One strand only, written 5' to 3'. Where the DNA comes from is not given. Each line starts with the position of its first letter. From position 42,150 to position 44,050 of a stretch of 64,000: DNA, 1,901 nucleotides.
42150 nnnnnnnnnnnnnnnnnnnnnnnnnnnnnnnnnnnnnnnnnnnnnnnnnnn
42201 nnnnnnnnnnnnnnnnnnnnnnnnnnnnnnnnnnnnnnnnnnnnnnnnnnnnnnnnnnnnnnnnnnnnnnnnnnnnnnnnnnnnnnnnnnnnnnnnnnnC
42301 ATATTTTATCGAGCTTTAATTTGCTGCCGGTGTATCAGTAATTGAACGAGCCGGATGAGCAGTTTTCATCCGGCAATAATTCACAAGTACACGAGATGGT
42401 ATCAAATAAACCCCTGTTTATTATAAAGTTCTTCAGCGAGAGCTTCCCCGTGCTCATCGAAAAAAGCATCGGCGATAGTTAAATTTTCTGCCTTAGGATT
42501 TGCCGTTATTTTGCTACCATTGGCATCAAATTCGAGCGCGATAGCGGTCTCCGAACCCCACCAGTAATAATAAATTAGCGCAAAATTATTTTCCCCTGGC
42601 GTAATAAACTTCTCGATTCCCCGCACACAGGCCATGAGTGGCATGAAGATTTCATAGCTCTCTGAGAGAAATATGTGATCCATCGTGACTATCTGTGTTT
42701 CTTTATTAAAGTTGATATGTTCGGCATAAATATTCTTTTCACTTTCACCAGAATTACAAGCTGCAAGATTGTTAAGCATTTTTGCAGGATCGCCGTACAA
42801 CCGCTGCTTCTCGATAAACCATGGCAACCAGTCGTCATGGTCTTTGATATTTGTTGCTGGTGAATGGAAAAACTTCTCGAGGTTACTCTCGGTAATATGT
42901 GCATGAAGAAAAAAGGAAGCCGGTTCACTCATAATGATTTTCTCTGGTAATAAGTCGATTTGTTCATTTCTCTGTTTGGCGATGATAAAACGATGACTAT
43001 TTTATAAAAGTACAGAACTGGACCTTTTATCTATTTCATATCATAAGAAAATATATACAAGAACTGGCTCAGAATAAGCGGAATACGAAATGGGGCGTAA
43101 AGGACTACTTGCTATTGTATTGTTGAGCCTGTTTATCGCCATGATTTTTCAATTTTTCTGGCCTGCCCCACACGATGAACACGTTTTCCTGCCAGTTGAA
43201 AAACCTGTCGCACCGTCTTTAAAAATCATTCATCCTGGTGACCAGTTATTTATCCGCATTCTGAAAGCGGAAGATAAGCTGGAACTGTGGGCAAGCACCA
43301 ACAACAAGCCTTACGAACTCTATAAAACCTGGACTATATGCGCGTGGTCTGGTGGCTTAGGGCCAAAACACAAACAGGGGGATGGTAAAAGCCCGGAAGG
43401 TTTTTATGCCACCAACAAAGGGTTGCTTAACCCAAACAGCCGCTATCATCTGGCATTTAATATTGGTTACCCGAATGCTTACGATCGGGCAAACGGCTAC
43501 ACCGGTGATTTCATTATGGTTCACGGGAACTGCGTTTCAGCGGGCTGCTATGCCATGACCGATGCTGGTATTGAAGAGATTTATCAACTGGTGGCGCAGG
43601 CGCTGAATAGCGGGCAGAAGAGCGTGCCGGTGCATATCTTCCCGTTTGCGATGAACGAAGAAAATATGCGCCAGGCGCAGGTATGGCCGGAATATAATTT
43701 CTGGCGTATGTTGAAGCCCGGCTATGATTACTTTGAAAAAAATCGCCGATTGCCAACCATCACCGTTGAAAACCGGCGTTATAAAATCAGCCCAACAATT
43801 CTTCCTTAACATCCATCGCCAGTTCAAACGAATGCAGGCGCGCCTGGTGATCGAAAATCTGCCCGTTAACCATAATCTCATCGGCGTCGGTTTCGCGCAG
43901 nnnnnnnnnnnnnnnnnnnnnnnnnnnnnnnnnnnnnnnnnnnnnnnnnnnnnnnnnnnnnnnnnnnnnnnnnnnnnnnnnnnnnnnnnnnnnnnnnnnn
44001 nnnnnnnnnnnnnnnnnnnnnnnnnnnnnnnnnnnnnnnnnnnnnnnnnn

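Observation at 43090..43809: Extra L,D-transpeptidase-fold (YafK/DpaA-like) paralog at a non-canonical locus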

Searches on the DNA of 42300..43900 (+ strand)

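Call 7: search_dna_similar(query=window:42300-43900:+, collection=ecoli_genomes, mode=near, max_rows=25, rows=spread)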
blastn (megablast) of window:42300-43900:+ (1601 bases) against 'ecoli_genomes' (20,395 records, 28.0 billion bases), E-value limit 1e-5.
Records with a match: 5302; places in all: 5326; records where one place covers at least 80% of the query: 183.
Genomes with a match: 5302 of 5426; with a place that covers at least 80% of the query: 183. Places per genome that has any: lowest 1, median 1, highest 2. On chromosomes: 5325 places; on plasmids: 1.
Best place of each record, by identity: >=99% 180; 95-99% 5048; 90-95% 74.
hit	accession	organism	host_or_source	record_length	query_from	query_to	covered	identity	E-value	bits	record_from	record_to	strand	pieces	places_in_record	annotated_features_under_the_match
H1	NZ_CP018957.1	Escherichia coli strain Ecol_316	Homo sapiens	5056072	1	1601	100%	100.0%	0e+0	2957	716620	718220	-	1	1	L,D-transpeptidase family protein | hypothetical protein | yhbW: luciferase-like monooxygenase | mtr: tryptophan permease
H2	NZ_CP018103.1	Escherichia coli strain MRSN352231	Homo sapiens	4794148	1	1601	10%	98.7%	3e-45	274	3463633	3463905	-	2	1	yhbW: luciferase-like monooxygenase | mtr: tryptophan permease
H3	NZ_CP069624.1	Escherichia coli strain PBP8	not applicable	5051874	1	1601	10%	98.0%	1e-43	268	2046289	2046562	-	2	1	yhbW: luciferase-like monooxygenase | mtr: tryptophan permease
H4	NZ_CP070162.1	Escherichia coli strain FDAARGOS_1283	Homo sapiens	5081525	1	1601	10%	98.0%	3e-45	268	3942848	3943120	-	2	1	yhbW: luciferase-like monooxygenase | mtr: tryptophan permease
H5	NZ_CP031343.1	Escherichia coli O145 strain RM10425-C1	cattle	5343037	1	1601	10%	97.4%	1e-43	262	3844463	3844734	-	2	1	yhbW: luciferase-like monooxygenase | mtr: tryptophan permease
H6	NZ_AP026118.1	Escherichia coli strain CEC13004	Homo sapiens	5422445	1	1601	10%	97.4%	1e-43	262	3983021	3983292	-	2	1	yhbW: luciferase-like monooxygenase | mtr: tryptophan permease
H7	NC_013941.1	Escherichia coli O55:H7 str. CB9615 strain CB9615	Homo sapiens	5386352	1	1601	10%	96.7%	7e-42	257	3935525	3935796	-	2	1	yhbW: luciferase-like monooxygenase | mtr: tryptophan permease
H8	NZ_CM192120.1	Escherichia coli strain MEW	Pagophila eburnea (ivory gull)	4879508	1492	1601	7%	98.2%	3e-45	193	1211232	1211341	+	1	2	yhbW: luciferase-like monooxygenase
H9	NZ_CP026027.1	Escherichia coli strain LIM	Essential oils isolation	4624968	1492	1601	7%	95.5%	3e-40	176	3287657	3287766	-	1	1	yhbW: luciferase-like monooxygenase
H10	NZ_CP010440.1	Escherichia coli K-12 strain K-12 MG1655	not applicable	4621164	1492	1601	7%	95.5%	3e-40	176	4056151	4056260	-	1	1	yhbW: luciferase-like monooxygenase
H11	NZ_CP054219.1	Escherichia coli strain EcPF18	Homo sapiens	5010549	1492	1601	7%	95.5%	3e-40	176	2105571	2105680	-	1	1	yhbW: luciferase-like monooxygenase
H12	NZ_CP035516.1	Escherichia coli strain U14A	Homo sapiens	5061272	1492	1601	7%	95.5%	3e-40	176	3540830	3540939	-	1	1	yhbW: luciferase-like monooxygenase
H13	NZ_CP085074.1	Escherichia coli strain P21_SE1_04.20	Homo sapiens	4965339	1492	1601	7%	95.5%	3e-40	176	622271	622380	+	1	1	yhbW: luciferase-like monooxygenase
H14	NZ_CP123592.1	Escherichia coli strain DJH_137urine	Homo sapiens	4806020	1492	1601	7%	95.5%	3e-40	176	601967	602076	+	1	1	yhbW: luciferase-like monooxygenase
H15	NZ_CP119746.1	Escherichia coli strain E15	chicken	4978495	1492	1601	7%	95.5%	3e-40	176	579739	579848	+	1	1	yhbW: luciferase-like monooxygenase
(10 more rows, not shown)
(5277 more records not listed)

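Call 9: get_annotated_region(hit=H1, flank=4000)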
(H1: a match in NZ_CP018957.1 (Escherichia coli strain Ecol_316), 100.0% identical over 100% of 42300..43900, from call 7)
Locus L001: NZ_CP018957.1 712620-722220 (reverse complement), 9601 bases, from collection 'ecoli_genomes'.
description: Escherichia coli strain Ecol_316 chromosome, complete genome
organism: Escherichia coli strain Ecol_316 (NCBI taxid 562)
replicon: chromosome; assembly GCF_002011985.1
host: Homo sapiens; source: not applicable; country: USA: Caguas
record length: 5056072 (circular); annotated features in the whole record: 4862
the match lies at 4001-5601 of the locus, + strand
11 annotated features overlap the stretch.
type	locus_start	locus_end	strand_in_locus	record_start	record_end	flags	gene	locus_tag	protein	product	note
CDS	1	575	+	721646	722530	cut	nlpI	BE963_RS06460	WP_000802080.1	lipoprotein NlpI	-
CDS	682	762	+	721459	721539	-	yrbN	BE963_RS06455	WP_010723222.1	protein YrbN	-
CDS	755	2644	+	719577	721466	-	deaD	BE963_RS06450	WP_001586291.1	ATP-dependent RNA helicase DeaD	-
CDS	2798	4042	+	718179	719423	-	mtr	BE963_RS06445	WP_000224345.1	tryptophan permease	-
CDS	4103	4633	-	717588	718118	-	-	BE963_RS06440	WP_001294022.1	hypothetical protein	-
CDS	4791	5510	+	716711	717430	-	-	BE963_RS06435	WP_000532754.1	L,D-transpeptidase family protein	-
CDS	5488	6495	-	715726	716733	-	yhbW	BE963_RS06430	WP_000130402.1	luciferase-like monooxygenase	-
CDS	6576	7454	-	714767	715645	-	ubiV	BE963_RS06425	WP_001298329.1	U32 family peptidase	-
CDS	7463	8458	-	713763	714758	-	ubiU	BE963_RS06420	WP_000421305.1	ubiquinone anaerobic biosynthesis protein UbiU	-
CDS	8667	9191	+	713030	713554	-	ubiT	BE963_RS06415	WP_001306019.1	ubiquinone anaerobic biosynthesis accessory factor UbiT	-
CDS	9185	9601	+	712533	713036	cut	yhbS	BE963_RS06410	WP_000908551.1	GNAT family N-acetyltransferase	-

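Call 10: get_annotated_region(hit=H2, flank=2000)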
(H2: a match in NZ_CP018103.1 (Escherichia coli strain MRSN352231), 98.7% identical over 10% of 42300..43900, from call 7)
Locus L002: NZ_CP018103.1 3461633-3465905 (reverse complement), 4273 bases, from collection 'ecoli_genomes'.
description: Escherichia coli strain MRSN352231 chromosome, complete genome
organism: Escherichia coli strain MRSN352231 (NCBI taxid 562)
replicon: chromosome; assembly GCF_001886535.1
host: Homo sapiens; source: clinical; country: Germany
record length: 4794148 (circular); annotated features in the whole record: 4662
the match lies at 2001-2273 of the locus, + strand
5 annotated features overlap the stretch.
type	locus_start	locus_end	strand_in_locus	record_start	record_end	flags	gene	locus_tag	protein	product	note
CDS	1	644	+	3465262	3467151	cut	deaD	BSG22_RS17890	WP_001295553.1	ATP-dependent RNA helicase DeaD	-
CDS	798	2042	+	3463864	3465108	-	mtr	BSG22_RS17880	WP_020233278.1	tryptophan permease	-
CDS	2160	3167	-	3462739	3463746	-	yhbW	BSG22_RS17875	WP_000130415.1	luciferase-like monooxygenase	-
CDS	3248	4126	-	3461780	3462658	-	ubiV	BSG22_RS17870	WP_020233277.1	U32 family peptidase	-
CDS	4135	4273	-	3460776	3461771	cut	ubiU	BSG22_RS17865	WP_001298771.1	ubiquinone anaerobic biosynthesis protein UbiU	-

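Call 11: get_annotated_region(hit=H10, flank=2500)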
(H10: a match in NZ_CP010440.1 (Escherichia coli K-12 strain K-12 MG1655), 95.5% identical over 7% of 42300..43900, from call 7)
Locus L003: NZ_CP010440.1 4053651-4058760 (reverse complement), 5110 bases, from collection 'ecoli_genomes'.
description: Escherichia coli K-12 strain K-12 MG1655 chromosome, complete genome
organism: Escherichia coli K-12 strain K-12 MG1655 (NCBI taxid 83333)
replicon: chromosome; assembly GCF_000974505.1
host: -; source: not applicable; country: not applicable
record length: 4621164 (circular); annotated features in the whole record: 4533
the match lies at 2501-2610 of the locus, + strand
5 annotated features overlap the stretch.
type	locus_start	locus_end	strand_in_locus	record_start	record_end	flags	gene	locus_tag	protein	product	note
CDS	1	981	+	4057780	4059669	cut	deaD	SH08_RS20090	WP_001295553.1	ATP-dependent RNA helicase DeaD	-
CDS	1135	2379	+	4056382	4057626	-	mtr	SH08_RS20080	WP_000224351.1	tryptophan permease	-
CDS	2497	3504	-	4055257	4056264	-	yhbW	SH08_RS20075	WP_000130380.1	luciferase-like monooxygenase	-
CDS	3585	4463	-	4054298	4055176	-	ubiV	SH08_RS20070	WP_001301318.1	U32 family peptidase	-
CDS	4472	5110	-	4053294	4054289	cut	ubiU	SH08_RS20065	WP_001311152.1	ubiquinone anaerobic biosynthesis protein UbiU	-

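Call 29: search_dna_similar(query=window:42342-43790:+, collection=ecoli_genomes, mode=near, max_rows=60, rows=spread)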
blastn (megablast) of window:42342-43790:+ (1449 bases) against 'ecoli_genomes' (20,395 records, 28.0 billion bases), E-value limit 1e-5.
Records with a match: 183; places in all: 183; records where one place covers at least 80% of the query: 183.
Genomes with a match: 183 of 5426; with a place that covers at least 80% of the query: 183. Places per genome that has any: lowest 1, median 1, highest 1. On chromosomes: 183 places; on plasmids: 0.
Best place of each record, by identity: >=99% 168; 95-99% 10; 90-95% 5.
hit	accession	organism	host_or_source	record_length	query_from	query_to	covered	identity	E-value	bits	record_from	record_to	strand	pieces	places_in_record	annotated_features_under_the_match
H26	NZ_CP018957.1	Escherichia coli strain Ecol_316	Homo sapiens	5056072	1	1449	100%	100.0%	0e+0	2676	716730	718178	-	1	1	L,D-transpeptidase family protein | hypothetical protein | yhbW: luciferase-like monooxygenase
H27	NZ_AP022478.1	Escherichia coli strain STN0717-11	-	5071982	1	1449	100%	100.0%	0e+0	2676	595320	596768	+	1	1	L,D-transpeptidase family protein | hypothetical protein | yhbW: luciferase-like monooxygenase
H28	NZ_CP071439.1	Escherichia coli strain EcPNK004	Homo sapiens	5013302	1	1449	100%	100.0%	0e+0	2676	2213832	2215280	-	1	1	L,D-transpeptidase family protein | hypothetical protein | yhbW: luciferase-like monooxygenase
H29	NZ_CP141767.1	Escherichia coli strain T-HYM1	duck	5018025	1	1449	100%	100.0%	0e+0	2676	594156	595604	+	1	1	L,D-transpeptidase family protein | hypothetical protein | yhbW: luciferase-like monooxygenase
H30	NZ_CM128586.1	Escherichia coli strain 300444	Homo sapiens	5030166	1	1449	100%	100.0%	0e+0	2676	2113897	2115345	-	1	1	L,D-transpeptidase family protein | hypothetical protein | yhbW: luciferase-like monooxygenase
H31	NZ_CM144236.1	Escherichia coli strain O17_K12a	Homo sapiens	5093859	1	1449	100%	100.0%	0e+0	2676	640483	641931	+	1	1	L,D-transpeptidase family protein | hypothetical protein | yhbW: luciferase-like monooxygenase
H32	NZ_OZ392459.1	Escherichia coli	Homo sapiens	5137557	1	1449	100%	100.0%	0e+0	2676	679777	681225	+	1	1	L,D-transpeptidase family protein | hypothetical protein | yhbW: luciferase-like monooxygenase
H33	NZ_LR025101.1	Escherichia coli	-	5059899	1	1449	100%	100.0%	0e+0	2676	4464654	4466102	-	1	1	L,D-transpeptidase family protein | hypothetical protein | yhbW: luciferase-like monooxygenase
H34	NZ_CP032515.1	Escherichia coli strain 118UI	Homo sapiens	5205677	1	1449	100%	99.4%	0e+0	2632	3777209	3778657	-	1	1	L,D-transpeptidase family protein | hypothetical protein | yhbW: luciferase-like monooxygenase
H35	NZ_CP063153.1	Escherichia coli strain M7424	Homo sapiens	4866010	1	1449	100%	99.4%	0e+0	2632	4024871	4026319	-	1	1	L,D-transpeptidase family protein | hypothetical protein | yhbW: luciferase-like monooxygenase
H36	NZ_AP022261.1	Escherichia coli strain WP8-S18-ESBL-07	-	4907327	1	1449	100%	99.4%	0e+0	2632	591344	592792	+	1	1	L,D-transpeptidase family protein | hypothetical protein | yhbW: luciferase-like monooxygenase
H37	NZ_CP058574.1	Escherichia coli strain EC1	Homo sapiens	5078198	1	1449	100%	99.4%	0e+0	2632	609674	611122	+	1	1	L,D-transpeptidase family protein | hypothetical protein | yhbW: luciferase-like monooxygenase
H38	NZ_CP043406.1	Escherichia coli strain NMBU-W13E19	surface water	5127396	1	1449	100%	99.4%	0e+0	2632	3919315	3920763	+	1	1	L,D-transpeptidase family protein | hypothetical protein | yhbW: luciferase-like monooxygenase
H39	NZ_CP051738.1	Escherichia coli strain SCU-105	Homo sapiens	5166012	1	1449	100%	99.4%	0e+0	2632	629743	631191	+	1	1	L,D-transpeptidase family protein | hypothetical protein | yhbW: luciferase-like monooxygenase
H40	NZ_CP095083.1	Escherichia coli strain EC6868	Homo sapiens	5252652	1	1449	100%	99.4%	0e+0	2632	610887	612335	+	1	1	L,D-transpeptidase family protein | hypothetical protein | yhbW: luciferase-like monooxygenase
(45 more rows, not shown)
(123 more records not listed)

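Call 79: search_dna_similar(query=L014:314-1054:+, collection=ecoli_genomes, mode=near, max_rows=5)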
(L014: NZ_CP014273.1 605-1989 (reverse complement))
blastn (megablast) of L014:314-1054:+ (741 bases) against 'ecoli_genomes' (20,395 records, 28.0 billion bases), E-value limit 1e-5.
Records with a match: 5432; places in all: 5435; records where one place covers at least 80% of the query: 5432.
Genomes with a match: 5423 of 5426; with a place that covers at least 80% of the query: 5423. Places per genome that has any: lowest 1, median 1, highest 2. On chromosomes: 5420 places; on plasmids: 15.
Best place of each record, by identity: >=99% 1626; 95-99% 3806.
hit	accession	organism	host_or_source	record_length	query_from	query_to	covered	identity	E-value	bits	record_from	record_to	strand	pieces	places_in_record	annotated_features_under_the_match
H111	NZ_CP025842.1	Escherichia coli strain 720632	Homo sapiens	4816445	1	741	100%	100.0%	0e+0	1369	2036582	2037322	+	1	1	dpaA: peptidoglycan meso-diaminopimelic acid protein amidase | yafJ: class II glutamine amidotransferase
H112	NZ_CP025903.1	Escherichia coli strain 300709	Homo sapiens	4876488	1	741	100%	100.0%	0e+0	1369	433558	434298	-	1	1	dpaA: peptidoglycan meso-diaminopimelic acid protein amidase | yafJ: class II glutamine amidotransferase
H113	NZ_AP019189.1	Escherichia coli strain M217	Homo sapiens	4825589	1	741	100%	100.0%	0e+0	1369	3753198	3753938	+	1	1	dpaA: peptidoglycan meso-diaminopimelic acid protein amidase | yafJ: class II glutamine amidotransferase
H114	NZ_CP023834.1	Escherichia coli strain 4/2-1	Homo sapiens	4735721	1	741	100%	100.0%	0e+0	1369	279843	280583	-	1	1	dpaA: peptidoglycan meso-diaminopimelic acid protein amidase | yafJ: class II glutamine amidotransferase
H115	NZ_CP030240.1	Escherichia coli strain ER1709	-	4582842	1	741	100%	100.0%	0e+0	1369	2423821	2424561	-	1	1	dpaA: peptidoglycan meso-diaminopimelic acid protein amidase | yafJ: class II glutamine amidotransferase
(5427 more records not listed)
